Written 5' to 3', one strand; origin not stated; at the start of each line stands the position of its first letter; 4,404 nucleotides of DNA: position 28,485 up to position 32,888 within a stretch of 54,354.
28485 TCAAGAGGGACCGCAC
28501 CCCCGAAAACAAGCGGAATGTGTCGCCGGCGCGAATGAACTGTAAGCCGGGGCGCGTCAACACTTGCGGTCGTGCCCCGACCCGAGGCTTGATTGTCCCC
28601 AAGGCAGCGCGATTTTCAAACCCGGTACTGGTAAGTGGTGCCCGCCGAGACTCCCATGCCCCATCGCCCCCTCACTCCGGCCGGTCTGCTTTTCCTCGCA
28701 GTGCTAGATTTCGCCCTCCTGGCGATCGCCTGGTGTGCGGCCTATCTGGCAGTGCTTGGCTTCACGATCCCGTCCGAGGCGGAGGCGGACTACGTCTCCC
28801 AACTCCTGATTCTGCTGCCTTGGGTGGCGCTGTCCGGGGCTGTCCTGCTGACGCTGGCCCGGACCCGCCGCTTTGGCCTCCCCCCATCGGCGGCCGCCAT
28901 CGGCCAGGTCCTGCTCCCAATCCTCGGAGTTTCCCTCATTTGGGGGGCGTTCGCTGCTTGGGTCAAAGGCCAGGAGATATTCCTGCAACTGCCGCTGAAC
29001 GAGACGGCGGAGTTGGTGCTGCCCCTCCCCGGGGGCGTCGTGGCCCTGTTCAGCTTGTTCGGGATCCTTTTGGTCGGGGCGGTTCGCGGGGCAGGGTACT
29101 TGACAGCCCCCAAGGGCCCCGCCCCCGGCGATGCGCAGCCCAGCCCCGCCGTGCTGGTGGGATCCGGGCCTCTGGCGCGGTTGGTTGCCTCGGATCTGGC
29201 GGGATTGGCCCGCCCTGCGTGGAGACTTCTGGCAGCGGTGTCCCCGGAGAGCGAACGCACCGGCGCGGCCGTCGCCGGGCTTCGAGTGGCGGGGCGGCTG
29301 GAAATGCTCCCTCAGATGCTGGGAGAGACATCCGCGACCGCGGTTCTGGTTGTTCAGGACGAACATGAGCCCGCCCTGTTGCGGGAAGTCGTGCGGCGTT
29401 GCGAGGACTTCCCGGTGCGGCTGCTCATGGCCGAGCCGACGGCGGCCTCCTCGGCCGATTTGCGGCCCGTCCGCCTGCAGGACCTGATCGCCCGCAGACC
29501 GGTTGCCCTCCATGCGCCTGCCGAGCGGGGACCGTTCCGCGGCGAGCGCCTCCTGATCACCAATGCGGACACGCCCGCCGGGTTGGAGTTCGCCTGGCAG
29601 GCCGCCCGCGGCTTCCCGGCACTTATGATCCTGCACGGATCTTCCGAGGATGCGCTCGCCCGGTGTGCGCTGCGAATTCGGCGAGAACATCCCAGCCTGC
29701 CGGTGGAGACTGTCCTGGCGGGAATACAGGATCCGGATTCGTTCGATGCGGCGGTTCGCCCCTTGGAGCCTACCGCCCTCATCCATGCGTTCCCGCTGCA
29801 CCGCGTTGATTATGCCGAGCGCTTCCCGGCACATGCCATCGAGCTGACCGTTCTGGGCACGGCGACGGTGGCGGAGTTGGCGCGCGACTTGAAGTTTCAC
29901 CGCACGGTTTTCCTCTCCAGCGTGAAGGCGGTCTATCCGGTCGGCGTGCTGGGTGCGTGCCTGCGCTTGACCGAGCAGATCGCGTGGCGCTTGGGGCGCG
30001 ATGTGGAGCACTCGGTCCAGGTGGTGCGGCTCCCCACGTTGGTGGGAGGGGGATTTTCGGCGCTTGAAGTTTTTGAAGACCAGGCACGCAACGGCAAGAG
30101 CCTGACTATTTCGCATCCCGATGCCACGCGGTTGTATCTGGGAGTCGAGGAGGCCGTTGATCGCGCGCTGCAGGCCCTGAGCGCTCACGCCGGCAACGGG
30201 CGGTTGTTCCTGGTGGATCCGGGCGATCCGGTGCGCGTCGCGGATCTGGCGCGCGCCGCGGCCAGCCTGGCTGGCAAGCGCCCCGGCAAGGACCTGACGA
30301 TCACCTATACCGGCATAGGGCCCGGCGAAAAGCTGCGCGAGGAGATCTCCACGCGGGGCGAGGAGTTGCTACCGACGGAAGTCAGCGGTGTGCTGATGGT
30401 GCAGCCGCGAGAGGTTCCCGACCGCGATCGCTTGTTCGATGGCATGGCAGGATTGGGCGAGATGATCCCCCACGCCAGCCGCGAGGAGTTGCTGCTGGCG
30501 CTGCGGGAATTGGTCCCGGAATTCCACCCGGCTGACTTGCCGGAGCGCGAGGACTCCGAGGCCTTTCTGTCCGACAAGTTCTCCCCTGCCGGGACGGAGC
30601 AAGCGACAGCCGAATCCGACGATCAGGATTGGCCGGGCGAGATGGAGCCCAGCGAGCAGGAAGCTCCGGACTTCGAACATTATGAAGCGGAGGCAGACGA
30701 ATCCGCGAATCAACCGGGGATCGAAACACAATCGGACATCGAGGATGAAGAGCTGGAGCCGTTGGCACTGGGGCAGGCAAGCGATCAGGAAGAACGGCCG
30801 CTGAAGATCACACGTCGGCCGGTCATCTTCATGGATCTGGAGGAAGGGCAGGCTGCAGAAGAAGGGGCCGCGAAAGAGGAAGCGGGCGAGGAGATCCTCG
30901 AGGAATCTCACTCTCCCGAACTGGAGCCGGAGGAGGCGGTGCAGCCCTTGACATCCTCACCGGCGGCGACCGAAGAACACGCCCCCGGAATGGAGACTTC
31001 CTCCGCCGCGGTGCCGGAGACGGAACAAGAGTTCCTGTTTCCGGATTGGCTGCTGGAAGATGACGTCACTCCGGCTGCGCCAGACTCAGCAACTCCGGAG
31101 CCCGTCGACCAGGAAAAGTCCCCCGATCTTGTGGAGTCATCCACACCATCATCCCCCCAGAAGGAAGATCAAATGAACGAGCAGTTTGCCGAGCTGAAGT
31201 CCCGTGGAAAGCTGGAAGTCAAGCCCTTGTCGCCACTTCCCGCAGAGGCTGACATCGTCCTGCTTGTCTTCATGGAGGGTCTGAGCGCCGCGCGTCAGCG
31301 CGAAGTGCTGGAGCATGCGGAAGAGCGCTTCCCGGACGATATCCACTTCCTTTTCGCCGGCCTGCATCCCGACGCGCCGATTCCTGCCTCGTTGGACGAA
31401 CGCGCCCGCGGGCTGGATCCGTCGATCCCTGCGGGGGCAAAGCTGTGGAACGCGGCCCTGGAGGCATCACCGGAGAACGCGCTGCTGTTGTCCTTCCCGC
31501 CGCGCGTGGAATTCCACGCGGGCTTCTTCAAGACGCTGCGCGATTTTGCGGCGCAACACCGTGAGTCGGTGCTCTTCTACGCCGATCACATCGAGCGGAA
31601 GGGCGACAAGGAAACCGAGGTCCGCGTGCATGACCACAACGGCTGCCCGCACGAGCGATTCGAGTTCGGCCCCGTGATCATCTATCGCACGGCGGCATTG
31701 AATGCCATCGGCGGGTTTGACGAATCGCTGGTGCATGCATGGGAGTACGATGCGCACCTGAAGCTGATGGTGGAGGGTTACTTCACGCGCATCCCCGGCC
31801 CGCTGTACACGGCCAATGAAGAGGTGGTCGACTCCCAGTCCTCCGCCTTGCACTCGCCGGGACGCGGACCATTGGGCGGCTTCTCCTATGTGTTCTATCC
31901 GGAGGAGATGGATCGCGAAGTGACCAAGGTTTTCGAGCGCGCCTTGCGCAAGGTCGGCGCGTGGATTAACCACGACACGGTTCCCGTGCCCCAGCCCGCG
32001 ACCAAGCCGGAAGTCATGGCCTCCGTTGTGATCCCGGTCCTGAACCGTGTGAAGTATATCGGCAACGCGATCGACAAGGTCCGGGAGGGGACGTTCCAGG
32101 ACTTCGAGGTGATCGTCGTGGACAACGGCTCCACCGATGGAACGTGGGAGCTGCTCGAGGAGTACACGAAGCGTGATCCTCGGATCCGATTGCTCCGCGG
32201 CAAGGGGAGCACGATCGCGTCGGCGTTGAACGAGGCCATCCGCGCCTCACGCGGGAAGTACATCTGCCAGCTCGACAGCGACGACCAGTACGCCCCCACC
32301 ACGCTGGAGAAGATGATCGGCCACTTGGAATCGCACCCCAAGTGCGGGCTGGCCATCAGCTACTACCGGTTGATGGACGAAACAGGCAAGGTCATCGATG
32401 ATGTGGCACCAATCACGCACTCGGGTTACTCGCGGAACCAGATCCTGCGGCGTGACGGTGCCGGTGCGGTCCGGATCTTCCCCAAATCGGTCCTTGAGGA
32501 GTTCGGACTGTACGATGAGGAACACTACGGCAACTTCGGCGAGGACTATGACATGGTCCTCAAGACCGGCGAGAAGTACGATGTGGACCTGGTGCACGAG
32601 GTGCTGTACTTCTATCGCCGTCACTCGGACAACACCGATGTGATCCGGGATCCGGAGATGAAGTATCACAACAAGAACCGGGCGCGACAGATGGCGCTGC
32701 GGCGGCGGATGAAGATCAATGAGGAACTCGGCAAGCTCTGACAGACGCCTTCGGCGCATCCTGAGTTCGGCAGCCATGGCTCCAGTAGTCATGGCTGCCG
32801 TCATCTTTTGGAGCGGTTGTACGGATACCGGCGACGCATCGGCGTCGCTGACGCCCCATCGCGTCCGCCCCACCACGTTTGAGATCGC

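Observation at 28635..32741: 1368-aa fusion of a catalytically degenerate CapD/PglF-like domain, an acidic linker and two GT2-like domains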

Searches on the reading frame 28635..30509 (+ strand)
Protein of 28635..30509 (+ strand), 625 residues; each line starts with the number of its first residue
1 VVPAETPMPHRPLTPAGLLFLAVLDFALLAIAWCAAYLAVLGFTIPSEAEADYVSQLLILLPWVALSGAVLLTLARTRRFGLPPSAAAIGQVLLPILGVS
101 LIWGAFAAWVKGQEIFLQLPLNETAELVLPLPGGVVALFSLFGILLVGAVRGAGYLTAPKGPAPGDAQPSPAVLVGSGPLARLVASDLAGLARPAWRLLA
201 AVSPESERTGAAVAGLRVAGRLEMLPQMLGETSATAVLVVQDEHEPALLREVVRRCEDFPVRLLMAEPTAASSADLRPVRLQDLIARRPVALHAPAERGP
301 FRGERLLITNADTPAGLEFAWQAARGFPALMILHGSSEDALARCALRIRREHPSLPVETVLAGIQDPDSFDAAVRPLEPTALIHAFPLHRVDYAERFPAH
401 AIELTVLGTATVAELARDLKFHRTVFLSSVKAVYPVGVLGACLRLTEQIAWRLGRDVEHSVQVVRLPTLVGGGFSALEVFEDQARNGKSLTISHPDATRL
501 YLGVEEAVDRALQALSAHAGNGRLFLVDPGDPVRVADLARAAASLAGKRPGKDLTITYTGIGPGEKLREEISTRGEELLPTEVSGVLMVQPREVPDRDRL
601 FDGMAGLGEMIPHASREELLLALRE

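Call 55: predict_structure(alignment_id=A3)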
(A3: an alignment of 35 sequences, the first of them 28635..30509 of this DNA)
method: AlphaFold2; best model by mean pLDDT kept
length: 625 residues; sequences in the alignment: 35
mean_pLDDT: 88.3   pTM: 0.71
mean pLDDT of the five models: 88.3, 86.6, 86.0, 85.2, 83.8
residues with pLDDT >= 90: 412; 70-90: 158; 50-70: 37; < 50: 18
segments of 3 or more residues with pLDDT < 50: 1-10, 159-166
pLDDT, mean of each block of 10 residues (from residue 1): 35 80 96 95 72 90 96 81 74 94 94 84 82 94 94 62 56 93 89 81 89 86 96 95 90 95 88 86 76 61 96 94 93 96 97 97 94 97 89 94 95 96 95 93 95 92 93 78 93 94 90 87 91 94 94 95 92 86 91 87 94 94 91
secondary structure, 60 per line:
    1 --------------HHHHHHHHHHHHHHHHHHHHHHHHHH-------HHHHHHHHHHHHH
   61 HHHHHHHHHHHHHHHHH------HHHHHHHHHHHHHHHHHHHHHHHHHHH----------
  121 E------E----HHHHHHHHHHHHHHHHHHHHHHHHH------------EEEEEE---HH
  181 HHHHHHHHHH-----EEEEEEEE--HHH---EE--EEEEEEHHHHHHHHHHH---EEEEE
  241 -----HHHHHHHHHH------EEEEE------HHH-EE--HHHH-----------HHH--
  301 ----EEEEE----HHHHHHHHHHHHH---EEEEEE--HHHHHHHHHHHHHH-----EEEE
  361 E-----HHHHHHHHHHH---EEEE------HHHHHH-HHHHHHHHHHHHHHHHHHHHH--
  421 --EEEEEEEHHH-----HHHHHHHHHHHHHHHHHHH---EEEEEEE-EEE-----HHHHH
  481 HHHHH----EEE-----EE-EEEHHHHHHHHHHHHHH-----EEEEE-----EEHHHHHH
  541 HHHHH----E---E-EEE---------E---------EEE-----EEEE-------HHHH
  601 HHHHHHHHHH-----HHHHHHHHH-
elements in order: H15-40 H48-77 H84-110 H133-157 E170-175 H179-190 E196-203 E216-221 H222-232 E236-240 H246-255 E262-266 H281-284 E305-309 H314-326 E330-335 H338-351 E357-361 H367-377 E381-384 H391-396 H398-418 E423-429 H438-456 E460-466 E468-470 H476-485 E490-492 E501-503 H504-517 E523-527 H535-545 E556-558 E578-580 E586-589 H597-610 H616-624

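Call 57: fold_search(model_id=the predicted structure, library=pdb)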
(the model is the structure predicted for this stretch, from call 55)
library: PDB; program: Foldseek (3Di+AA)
matches with E <= 10: 1852; with E <= 0.001: 798
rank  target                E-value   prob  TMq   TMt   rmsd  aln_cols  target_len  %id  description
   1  5bjv_B                1.1e-22  1.00  0.50  0.89   2.6       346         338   28  X-ray structure of the PglF UDP-N-acetylglucosamine 4,6-dehydratase from Campylobacterjejuni, D396N/K397A variant in c (released 2017-11-08)
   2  5bjw_B                1.5e-22  1.00  0.50  0.89   2.4       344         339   29  X-ray structure of the PglF 4,6-dehydratase from campylobacter jejuni, T595S variant, in complex with UDP (released 2017-11-08)
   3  5bjw_A                1.6e-22  1.00  0.49  0.88   2.6       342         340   30  X-ray structure of the PglF 4,6-dehydratase from campylobacter jejuni, T595S variant, in complex with UDP (released 2017-11-08)
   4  5bjx_A                5.9e-22  1.00  0.50  0.90   2.5       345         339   29  X-ray structure of the PglF 4,6-dehydratase from campylobacter jejuni, variant T395V, in complex with UDP (released 2017-11-08)
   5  5bjx_B                6.6e-22  1.00  0.50  0.89   2.6       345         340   29  X-ray structure of the PglF 4,6-dehydratase from campylobacter jejuni, variant T395V, in complex with UDP (released 2017-11-08)
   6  5bjv_A                1.0e-21  1.00  0.50  0.89   2.6       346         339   28  X-ray structure of the PglF UDP-N-acetylglucosamine 4,6-dehydratase from Campylobacterjejuni, D396N/K397A variant in c (released 2017-11-08)
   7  5bjy_A                1.2e-21  1.00  0.48  0.87   2.3       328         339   29  x-ray structure of the PglF 4,5-dehydratase from campylobacter jejuni, variant M405Y, in complex with UDP (released 2017-11-08)
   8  5bju_B                2.5e-21  1.00  0.50  0.90   2.6       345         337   28  X-ray structure of the PglF dehydratase from Campylobacter jejuni in complex with UDP and NAD(H) (released 2017-11-08)
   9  5bju_A                9.1e-21  1.00  0.49  0.88   2.6       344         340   30  X-ray structure of the PglF dehydratase from Campylobacter jejuni in complex with UDP and NAD(H) (released 2017-11-08)
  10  6bwc_C                1.1e-15  1.00  0.42  0.77  10.2       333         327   19  X-ray structure of Pen from Bacillus thuringiensis (released 2018-01-17)
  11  6bwc_D                1.6e-15  1.00  0.42  0.79   9.6       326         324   19  X-ray structure of Pen from Bacillus thuringiensis (released 2018-01-17)
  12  6bwc_F                1.7e-15  1.00  0.42  0.79   3.9       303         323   19  X-ray structure of Pen from Bacillus thuringiensis (released 2018-01-17)
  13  6bwc_E                4.6e-15  1.00  0.42  0.79  10.5       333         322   18  X-ray structure of Pen from Bacillus thuringiensis (released 2018-01-17)
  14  6bwc_B                6.7e-15  1.00  0.42  0.81   2.5       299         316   20  X-ray structure of Pen from Bacillus thuringiensis (released 2018-01-17)
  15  4j2o_A                8.2e-15  1.00  0.41  0.77  11.3       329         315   25  Crystal structure of NADP-bound WbjB from A. baumannii community strain D1279779 (released 2013-04-17)
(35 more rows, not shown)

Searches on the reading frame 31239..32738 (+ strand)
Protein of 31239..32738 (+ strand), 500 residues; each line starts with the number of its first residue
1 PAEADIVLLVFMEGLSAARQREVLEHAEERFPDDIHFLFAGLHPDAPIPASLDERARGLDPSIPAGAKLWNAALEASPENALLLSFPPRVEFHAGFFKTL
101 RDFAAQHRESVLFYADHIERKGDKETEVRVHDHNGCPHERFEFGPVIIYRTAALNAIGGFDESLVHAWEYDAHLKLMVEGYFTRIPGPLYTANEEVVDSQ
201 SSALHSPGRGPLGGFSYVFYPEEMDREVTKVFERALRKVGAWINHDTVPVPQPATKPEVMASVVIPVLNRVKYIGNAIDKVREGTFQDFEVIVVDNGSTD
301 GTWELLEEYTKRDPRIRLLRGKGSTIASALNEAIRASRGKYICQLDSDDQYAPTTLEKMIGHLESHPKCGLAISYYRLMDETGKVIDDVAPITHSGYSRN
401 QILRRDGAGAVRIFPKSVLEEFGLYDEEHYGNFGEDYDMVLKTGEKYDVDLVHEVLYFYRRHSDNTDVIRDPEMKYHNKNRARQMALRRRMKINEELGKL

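Call 23: find_homologous_proteins(query=window:31239-32738:+)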
Query window:31239-32738:+ (500 aa): 1193 proteins with E <= 0.001 among 8000 candidates; the best 120 are listed.
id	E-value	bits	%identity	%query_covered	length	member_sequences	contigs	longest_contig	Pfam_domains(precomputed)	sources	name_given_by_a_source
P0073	1.1e-295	999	85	100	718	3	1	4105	PF10111.15,PF13641.13,PF00535.33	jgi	jgi:GT2 family glycosyltransferase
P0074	3.9e-178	611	68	78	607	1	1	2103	PF10111.15,PF13641.13,PF00535.33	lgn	-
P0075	5.0e-174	598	65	85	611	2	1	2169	PF10111.15,PF13506.14,PF13641.13,PF00535.33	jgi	jgi:GT2 family glycosyltransferase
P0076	2.9e-173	595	63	85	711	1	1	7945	PF10111.15,PF13641.13,PF00535.33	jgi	jgi:hypothetical protein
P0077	1.9e-172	592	60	91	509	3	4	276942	PF10111.15,PF13506.14,PF13641.13,PF00535.33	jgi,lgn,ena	jgi:glycosyltransferase involved in cell wall biosynthesis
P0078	2.8e-172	592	59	91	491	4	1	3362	PF10111.15,PF13641.13,PF00535.33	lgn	-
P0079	4.6e-171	588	60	87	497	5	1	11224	PF10111.15,PF13641.13,PF00535.33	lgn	-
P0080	8.6e-170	584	62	87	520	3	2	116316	PF10111.15,PF13506.14,PF13641.13,PF00535.33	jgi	jgi:glycosyltransferase involved in cell wall biosynthesis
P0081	1.5e-169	583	62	87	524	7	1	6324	PF10111.15,PF13641.13,PF00535.33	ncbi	ncbi:MAG: glycosyltransferase family 2 protein [Candidatus Sumerlaeaceae bacterium]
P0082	6.1e-169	581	62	87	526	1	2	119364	PF10111.15,PF13506.14,PF13641.13,PF00535.33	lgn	-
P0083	1.4e-168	580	58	90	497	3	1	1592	PF10111.15,PF13641.13,PF00535.33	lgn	-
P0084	1.8e-168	579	55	99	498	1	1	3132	PF10111.15,PF13641.13,PF00535.33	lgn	-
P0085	6.1e-168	578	61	87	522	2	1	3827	PF10111.15,PF13641.13,PF00535.33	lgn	-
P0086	3.6e-167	575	60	90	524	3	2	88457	PF10111.15,PF13506.14,PF13641.13,PF00535.33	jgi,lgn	jgi:GT2 family glycosyltransferase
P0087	1.2e-166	573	60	87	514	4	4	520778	PF10111.15,PF13506.14,PF13641.13,PF00535.33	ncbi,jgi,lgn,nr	ncbi:MAG: glycosyl transferase [Candidatus Sumerlaea sp.]|jgi:GT2 family glycosyltransferase|nr:MAG:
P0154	2.1e-115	404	49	86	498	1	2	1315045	PF10111.15,PF13641.13,PF00535.33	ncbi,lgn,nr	ncbi:MAG: glycosyltransferase [Calditrichaeota bacterium]|nr:MAG: glycosyltransferase [Calditrichota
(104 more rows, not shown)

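Call 26: find_encoding_contigs(protein=P0154, flank=9000, max_places=1)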
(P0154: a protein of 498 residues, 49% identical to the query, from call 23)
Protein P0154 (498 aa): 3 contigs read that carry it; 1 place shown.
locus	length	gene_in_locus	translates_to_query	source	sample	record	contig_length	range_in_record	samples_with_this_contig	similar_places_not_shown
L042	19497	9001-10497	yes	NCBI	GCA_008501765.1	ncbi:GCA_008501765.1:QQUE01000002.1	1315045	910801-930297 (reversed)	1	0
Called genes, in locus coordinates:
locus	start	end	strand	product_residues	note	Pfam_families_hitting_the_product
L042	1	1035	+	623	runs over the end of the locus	PF25794:SACS (weak), PF02518:HATPase_c (weak), PF13589:HATPase_c_3, PF00183:HSP90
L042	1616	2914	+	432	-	PF07313:AmiA-like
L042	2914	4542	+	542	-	PF17900:Peptidase_M1_N, PF01433:Peptidase_M1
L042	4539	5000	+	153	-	-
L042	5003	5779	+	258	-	PF01035:DNA_binding_1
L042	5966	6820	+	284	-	PF08668:HDOD, PF01966:HD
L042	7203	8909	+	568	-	PF09992:NAGPA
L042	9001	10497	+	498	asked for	PF00535:Glycos_transf_2, PF10111:Glyco_tranf_2_2, PF13641:Glyco_tranf_2_3 (weak)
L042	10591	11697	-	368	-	PF13414:TPR_11, PF00515:TPR_1 (weak), PF07719:TPR_2 (weak), PF13424:TPR_12, PF13414:TPR_11, PF00515:TPR_1, PF13432:TPR_16, PF14559:TPR_19, +26 more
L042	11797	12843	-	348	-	PF01008:IF-2B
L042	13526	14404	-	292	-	PF09922:LiaF-like_C (weak)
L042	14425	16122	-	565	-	PF01103:Omp85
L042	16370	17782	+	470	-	PF00171:Aldedh, PF05893:LuxC (weak)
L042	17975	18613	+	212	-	-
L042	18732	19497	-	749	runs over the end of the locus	PF01433:Peptidase_M1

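Call 27: find_encoding_contigs(protein=P0087, flank=9000, max_places=1)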
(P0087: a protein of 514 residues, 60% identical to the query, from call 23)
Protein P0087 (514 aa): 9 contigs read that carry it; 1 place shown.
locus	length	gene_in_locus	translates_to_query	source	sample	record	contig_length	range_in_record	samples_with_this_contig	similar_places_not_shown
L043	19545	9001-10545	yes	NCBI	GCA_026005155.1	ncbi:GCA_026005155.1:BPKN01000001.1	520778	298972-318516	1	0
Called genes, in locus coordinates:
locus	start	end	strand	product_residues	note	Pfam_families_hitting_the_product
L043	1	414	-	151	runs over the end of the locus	-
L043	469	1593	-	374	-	PF13354:Beta-lactamase2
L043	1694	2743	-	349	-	PF08534:Redoxin, PF00578:AhpC-TSA, PF00085:Thioredoxin (weak), PF13905:Thioredoxin_8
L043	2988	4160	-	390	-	PF00578:AhpC-TSA, PF08534:Redoxin, PF00085:Thioredoxin (weak), PF13905:Thioredoxin_8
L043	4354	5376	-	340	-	-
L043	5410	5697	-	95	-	-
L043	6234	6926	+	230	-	PF09335:VTT_dom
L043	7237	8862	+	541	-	-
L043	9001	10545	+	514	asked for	PF13506:Glyco_transf_21 (faint), PF00535:Glycos_transf_2, PF10111:Glyco_tranf_2_2, PF13641:Glyco_tranf_2_3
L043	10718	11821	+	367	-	PF13439:Glyco_transf_4, PF13579:Glyco_trans_4_4, PF20706:GT4-conflict, PF00534:Glycos_transf_1, PF13692:Glyco_trans_1_4, PF13524:Glyco_trans_1_2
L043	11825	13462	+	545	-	PF05378:Hydant_A_N, PF13941:MutL (faint), PF01968:Hydantoinase_A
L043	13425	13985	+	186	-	-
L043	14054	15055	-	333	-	PF01209:Ubie_methyltran (faint), PF13489:Methyltransf_23, PF07021:MetW (weak), PF13847:Methyltransf_31, PF08241:Methyltransf_11, PF08242:Methyltransf_12, PF13649:Methyltransf_25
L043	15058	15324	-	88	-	-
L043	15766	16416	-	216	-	PF07963:N_methyl (weak), PF08334:T2SSG (faint)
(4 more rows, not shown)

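Call 36: predict_structure(alignment_id=A2)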
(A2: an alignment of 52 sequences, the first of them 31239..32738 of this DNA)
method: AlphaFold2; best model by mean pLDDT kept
length: 500 residues; sequences in the alignment: 52
mean_pLDDT: 90.7   pTM: 0.88
mean pLDDT of the five models: 90.7, 89.6, 89.3, 88.6, 87.3
residues with pLDDT >= 90: 363; 70-90: 107; 50-70: 15; < 50: 15
segments of 3 or more residues with pLDDT < 50: 198-209
pLDDT, mean of each block of 10 residues (from residue 1): 84 85 84 91 83 87 92 96 91 94 97 97 93 91 93 98 96 97 97 66 48 60 91 96 96 96 97 97 98 97 98 98 92 98 96 98 98 93 91 80 76 96 96 91 95 94 82 87 95 92
secondary structure, 60 per line:
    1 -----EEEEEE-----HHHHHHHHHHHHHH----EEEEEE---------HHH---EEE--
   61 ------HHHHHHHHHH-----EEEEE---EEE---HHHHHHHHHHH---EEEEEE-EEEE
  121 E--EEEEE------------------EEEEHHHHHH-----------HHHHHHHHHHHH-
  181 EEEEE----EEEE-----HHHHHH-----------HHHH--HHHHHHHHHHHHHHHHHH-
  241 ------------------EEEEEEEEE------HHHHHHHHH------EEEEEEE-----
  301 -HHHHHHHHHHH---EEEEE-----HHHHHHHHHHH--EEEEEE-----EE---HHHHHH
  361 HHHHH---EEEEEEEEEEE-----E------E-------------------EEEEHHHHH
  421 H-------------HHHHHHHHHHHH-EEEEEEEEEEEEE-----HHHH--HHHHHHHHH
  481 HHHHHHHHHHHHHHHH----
elements in order: E6-11 H17-30 E35-40 E56-58 H67-76 E82-86 E90-92 H96-106 E110-115 E117-121 E124-128 E147-150 H151-156 H168-179 E181-185 E190-193 H199-204 H216-219 H222-239 E259-267 H274-282 E289-295 H302-312 E316-320 H326-336 E339-344 H355-365 E369-379 E412-415 H416-421 H435-446 E448-460 H466-469 H472-496

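Call 38: fold_search(model_id=the predicted structure, library=pdb)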
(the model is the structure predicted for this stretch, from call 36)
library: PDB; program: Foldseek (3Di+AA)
matches with E <= 10: 1640; with E <= 0.001: 539
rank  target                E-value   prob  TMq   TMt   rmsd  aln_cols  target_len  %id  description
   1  2z86_D                6.1e-26  1.00  0.41  0.35  21.0       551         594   17  Crystal structure of chondroitin polymerase from Escherichia coli strain K4 (K4CP) complexed with UDP-GlcUA and UDP (released 2008-09-16)
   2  2z86_B                1.2e-25  1.00  0.42  0.35  21.3       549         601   17  Crystal structure of chondroitin polymerase from Escherichia coli strain K4 (K4CP) complexed with UDP-GlcUA and UDP (released 2008-09-16)
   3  2z87_B                1.0e-24  1.00  0.39  0.33  21.2       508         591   18  Crystal structure of chondroitin polymerase from Escherichia coli strain K4 (K4CP) complexed with UDP-GalNAc and UDP (released 2008-09-16)
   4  2z87_A                1.1e-24  1.00  0.40  0.34  22.2       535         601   18  Crystal structure of chondroitin polymerase from Escherichia coli strain K4 (K4CP) complexed with UDP-GalNAc and UDP (released 2008-09-16)
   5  2z86_C                4.0e-24  1.00  0.42  0.35  21.6       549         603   17  Crystal structure of chondroitin polymerase from Escherichia coli strain K4 (K4CP) complexed with UDP-GlcUA and UDP (released 2008-09-16)
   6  2z86_A                6.4e-24  1.00  0.42  0.36  21.1       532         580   19  Crystal structure of chondroitin polymerase from Escherichia coli strain K4 (K4CP) complexed with UDP-GlcUA and UDP (released 2008-09-16)
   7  6p61_C                1.5e-16  1.00  0.35  0.89   3.0       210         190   27  Structure of a Glycosyltransferase from Leptospira borgpetersenii serovar Hardjo-bovis (strain JB197) (released 2019-07-10)
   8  6p61_B                4.7e-16  1.00  0.35  0.88   3.1       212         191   27  Structure of a Glycosyltransferase from Leptospira borgpetersenii serovar Hardjo-bovis (strain JB197) (released 2019-07-10)
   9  6p61_A                3.2e-15  1.00  0.35  0.87   2.8       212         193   27  Structure of a Glycosyltransferase from Leptospira borgpetersenii serovar Hardjo-bovis (strain JB197) (released 2019-07-10)
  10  1h7q                  4.0e-15  1.00  0.35  0.67   5.1       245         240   22  dTDP-MANGANESE COMPLEX OF SPSA FROM BACILLUS SUBTILIS (released 2001-12-13)
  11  1qg8                  8.3e-15  1.00  0.34  0.66   5.0       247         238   21  NATIVE (MAGNESIUM-CONTAINING) SPSA FROM BACILLUS SUBTILIS (released 2000-04-21)
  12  1h7l                  1.3e-14  1.00  0.35  0.69   4.7       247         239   21  dTDP-MAGNESIUM COMPLEX OF SPSA FROM BACILLUS SUBTILIS (released 2001-12-13)
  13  8vh8_A                4.2e-14  1.00  0.36  0.34   2.7       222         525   19  Crystal structure of heparosan synthase 2 from Pasteurella multocida at 2.85 A (released 2024-09-04)
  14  8vh8_B                4.2e-14  1.00  0.36  0.34   3.9       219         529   19  Crystal structure of heparosan synthase 2 from Pasteurella multocida at 2.85 A (released 2024-09-04)
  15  8vh8_D                4.2e-14  1.00  0.35  0.33   9.7       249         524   17  Crystal structure of heparosan synthase 2 from Pasteurella multocida at 2.85 A (released 2024-09-04)
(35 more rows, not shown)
